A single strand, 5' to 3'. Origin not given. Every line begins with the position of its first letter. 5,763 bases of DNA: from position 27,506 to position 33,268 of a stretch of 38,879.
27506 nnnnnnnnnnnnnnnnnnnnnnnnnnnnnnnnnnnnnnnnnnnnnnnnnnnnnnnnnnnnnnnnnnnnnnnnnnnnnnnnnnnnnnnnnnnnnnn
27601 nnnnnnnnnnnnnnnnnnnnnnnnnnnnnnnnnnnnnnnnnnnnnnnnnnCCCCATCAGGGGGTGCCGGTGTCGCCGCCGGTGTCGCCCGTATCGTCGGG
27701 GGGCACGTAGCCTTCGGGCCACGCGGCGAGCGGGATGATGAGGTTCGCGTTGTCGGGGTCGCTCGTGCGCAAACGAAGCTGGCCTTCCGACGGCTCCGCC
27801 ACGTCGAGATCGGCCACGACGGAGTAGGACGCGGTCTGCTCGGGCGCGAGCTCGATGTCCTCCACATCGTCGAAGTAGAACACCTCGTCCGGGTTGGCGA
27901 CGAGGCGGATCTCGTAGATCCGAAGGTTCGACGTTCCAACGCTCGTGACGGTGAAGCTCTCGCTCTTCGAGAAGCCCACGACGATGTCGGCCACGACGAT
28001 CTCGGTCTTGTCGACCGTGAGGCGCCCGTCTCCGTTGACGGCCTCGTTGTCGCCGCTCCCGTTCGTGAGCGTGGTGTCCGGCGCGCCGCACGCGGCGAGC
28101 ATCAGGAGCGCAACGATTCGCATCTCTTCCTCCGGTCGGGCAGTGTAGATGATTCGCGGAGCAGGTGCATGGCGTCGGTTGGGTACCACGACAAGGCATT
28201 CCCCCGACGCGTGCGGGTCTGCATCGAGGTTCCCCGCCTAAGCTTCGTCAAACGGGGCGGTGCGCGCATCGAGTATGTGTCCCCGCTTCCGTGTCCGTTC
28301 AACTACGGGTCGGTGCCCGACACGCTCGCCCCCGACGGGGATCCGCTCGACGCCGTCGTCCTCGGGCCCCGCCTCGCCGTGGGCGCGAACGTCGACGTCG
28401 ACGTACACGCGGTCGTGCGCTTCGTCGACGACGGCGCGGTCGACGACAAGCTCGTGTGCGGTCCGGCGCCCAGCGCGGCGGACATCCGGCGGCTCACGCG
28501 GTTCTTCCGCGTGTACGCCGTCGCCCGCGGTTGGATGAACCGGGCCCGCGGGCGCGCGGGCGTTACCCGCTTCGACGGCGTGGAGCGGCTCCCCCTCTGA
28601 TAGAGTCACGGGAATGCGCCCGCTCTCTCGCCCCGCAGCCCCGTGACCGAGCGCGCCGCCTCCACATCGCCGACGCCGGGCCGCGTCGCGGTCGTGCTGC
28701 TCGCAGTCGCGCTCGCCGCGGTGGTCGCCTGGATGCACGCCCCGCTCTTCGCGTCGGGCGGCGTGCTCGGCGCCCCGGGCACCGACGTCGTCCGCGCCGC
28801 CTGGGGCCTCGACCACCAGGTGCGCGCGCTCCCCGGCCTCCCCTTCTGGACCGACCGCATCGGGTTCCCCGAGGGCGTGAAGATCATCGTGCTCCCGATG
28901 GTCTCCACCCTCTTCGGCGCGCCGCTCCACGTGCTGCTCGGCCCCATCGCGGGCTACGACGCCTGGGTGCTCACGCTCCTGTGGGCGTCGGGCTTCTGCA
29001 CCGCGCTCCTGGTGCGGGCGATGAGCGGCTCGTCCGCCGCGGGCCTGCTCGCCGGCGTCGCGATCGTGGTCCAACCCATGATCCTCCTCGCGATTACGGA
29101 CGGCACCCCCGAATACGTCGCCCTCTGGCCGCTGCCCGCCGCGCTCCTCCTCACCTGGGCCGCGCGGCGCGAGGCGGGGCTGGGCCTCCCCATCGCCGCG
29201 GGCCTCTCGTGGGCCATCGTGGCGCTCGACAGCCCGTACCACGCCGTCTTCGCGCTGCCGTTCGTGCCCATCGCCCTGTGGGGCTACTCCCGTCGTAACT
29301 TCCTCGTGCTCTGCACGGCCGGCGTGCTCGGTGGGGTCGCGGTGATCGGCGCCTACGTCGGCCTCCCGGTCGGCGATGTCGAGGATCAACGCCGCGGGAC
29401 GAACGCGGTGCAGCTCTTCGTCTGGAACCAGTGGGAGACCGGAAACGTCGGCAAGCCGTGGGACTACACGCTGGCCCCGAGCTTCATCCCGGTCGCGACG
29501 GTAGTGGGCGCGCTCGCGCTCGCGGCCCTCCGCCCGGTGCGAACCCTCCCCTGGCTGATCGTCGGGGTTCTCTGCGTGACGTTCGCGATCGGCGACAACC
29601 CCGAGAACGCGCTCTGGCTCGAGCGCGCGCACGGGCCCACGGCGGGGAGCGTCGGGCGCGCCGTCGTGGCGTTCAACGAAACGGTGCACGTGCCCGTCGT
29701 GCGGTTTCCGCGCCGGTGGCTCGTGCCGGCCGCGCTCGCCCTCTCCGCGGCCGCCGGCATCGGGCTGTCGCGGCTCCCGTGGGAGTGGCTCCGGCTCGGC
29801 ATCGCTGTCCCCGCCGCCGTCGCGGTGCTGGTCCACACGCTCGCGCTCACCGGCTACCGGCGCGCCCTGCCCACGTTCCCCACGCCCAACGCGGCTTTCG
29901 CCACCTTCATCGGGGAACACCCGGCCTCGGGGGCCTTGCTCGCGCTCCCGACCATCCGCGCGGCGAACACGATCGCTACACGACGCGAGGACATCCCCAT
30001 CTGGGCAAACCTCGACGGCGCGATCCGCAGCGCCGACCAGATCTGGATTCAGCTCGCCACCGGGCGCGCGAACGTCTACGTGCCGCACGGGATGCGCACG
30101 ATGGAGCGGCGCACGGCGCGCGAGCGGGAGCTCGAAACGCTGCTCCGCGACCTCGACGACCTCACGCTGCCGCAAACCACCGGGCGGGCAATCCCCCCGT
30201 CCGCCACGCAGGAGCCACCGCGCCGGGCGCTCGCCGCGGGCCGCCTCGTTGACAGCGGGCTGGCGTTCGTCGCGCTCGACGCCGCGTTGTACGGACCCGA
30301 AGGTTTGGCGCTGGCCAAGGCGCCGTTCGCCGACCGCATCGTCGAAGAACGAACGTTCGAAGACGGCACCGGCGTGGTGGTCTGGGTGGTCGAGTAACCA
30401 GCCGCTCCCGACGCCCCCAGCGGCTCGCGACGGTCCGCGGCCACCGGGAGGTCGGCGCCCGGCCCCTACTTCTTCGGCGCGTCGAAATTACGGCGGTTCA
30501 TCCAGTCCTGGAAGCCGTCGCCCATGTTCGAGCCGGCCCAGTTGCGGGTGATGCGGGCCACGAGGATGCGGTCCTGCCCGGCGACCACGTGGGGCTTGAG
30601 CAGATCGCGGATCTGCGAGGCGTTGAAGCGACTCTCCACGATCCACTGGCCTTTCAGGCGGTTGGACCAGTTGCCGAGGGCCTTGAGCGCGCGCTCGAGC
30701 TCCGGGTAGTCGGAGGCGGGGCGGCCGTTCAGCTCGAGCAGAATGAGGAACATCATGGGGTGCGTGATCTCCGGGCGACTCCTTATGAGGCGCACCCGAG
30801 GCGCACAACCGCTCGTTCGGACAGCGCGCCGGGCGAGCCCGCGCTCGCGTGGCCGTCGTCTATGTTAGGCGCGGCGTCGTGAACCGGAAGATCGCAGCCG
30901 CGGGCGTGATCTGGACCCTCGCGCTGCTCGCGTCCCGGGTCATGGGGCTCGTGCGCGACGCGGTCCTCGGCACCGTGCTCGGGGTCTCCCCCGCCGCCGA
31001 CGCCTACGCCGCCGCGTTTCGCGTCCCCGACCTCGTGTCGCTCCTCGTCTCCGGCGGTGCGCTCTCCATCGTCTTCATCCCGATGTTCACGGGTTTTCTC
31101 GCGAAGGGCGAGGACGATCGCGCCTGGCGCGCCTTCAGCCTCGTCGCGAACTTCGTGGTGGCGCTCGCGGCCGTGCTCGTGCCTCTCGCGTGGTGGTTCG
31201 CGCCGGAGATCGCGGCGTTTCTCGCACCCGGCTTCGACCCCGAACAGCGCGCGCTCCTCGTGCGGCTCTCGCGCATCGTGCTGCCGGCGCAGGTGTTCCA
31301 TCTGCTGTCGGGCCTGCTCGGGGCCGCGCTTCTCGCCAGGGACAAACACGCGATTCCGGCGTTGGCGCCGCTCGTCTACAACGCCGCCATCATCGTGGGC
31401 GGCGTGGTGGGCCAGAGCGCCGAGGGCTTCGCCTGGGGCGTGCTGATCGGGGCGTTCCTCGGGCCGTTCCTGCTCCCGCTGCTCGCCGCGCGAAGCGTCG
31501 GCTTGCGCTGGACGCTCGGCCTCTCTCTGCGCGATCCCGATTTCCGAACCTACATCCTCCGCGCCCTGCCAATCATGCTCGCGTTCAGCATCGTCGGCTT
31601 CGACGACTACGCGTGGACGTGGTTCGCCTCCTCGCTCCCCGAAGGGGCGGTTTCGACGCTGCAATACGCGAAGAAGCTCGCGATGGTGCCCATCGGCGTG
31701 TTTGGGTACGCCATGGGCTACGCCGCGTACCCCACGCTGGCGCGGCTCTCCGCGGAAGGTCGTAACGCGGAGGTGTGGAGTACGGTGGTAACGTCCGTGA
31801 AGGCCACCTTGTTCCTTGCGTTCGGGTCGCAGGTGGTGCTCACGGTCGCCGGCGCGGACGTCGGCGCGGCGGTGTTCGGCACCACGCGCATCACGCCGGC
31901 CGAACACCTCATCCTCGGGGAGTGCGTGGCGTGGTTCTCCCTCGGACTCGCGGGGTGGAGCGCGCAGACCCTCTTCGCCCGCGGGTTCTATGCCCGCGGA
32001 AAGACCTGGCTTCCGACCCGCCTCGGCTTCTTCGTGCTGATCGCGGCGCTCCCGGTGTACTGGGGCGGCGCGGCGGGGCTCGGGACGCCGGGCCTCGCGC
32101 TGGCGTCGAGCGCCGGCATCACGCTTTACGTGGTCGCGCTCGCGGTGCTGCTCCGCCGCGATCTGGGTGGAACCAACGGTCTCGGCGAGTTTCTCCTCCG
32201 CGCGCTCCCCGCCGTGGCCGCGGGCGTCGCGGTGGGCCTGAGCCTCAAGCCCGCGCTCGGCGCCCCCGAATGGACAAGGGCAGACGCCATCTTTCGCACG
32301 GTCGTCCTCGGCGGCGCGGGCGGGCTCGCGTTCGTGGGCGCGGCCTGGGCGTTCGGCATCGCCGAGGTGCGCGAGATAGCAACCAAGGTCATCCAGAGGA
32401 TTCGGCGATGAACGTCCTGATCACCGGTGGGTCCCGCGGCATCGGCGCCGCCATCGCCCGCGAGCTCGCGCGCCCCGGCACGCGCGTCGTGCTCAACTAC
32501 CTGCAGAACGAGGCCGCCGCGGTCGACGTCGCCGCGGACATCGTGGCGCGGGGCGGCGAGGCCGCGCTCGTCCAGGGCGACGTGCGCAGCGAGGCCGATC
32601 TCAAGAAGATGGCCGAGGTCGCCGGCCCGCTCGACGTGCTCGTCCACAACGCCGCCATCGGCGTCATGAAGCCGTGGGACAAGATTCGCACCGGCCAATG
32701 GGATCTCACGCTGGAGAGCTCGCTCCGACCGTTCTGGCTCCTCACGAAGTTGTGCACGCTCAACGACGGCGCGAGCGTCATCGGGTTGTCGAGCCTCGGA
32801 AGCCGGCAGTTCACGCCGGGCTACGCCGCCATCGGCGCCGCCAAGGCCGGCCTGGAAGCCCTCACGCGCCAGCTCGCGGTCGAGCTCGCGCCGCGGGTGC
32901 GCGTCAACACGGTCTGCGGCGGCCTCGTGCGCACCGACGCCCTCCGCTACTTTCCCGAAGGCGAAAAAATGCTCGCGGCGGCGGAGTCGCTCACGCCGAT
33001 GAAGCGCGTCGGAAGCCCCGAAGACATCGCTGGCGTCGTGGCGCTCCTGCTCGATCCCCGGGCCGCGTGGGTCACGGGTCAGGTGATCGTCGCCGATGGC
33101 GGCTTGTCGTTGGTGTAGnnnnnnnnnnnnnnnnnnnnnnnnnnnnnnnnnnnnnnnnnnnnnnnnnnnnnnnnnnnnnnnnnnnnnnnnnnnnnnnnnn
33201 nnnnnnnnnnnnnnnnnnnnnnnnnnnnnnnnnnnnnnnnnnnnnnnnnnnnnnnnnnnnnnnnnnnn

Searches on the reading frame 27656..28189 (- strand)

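Call 9: search_protein_families(library=pfam, proteins=[window:27656-28189:-], max_evalue=0.001)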
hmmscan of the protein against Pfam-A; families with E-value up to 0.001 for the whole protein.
window:27656-28189:- (177 aa): 0 families

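Call 44: search_protein_families(library=ncbifam, proteins=[window:27656-28189:-], max_evalue=0.01)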
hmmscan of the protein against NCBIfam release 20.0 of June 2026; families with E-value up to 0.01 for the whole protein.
window:27656-28189:- (177 aa): 1 family
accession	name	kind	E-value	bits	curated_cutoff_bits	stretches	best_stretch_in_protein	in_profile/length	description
NF012200.0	choice_anch_D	domain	0.00054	20.5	45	1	54-146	14-107/108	choice-of-anchor D domain-containing protein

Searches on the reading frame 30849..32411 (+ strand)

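Call 9: search_protein_families(library=pfam, proteins=[window:30849-32411:+], max_evalue=0.001)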
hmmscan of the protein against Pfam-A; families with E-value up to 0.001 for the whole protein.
window:30849-32411:+ (520 aa): 1 family
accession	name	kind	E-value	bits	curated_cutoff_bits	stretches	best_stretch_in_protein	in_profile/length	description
PF03023.19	MurJ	-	2.8e-65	221.2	27.4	1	42-462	3-430/451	Lipid II flippase MurJ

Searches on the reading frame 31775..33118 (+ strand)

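Call 77: search_protein_families(library=pfam, proteins=[window:31775-33118:+], max_evalue=0.001)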
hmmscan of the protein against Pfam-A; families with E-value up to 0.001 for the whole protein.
window:31775-33118:+ (447 aa): 5 families
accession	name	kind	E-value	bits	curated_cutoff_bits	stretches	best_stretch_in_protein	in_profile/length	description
PF13561.12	adh_short_C2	-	3.5e-56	190.9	27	1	221-445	6-236/236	Enoyl-(Acyl carrier protein) reductase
PF00106.31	adh_short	-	1.4e-34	119.7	26.6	1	213-394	2-191/195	short chain dehydrogenase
PF08659.16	KR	-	1.3e-10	41.9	22.6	1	214-369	3-165/180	KR domain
PF23441.1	SDR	-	3.4e-06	27.1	27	1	329-446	137-257/258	SDR-like rossmann domain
PF01370.27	Epimerase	-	2.9e-05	24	20.9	1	214-300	1-79/240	NAD dependent epimerase/dehydratase family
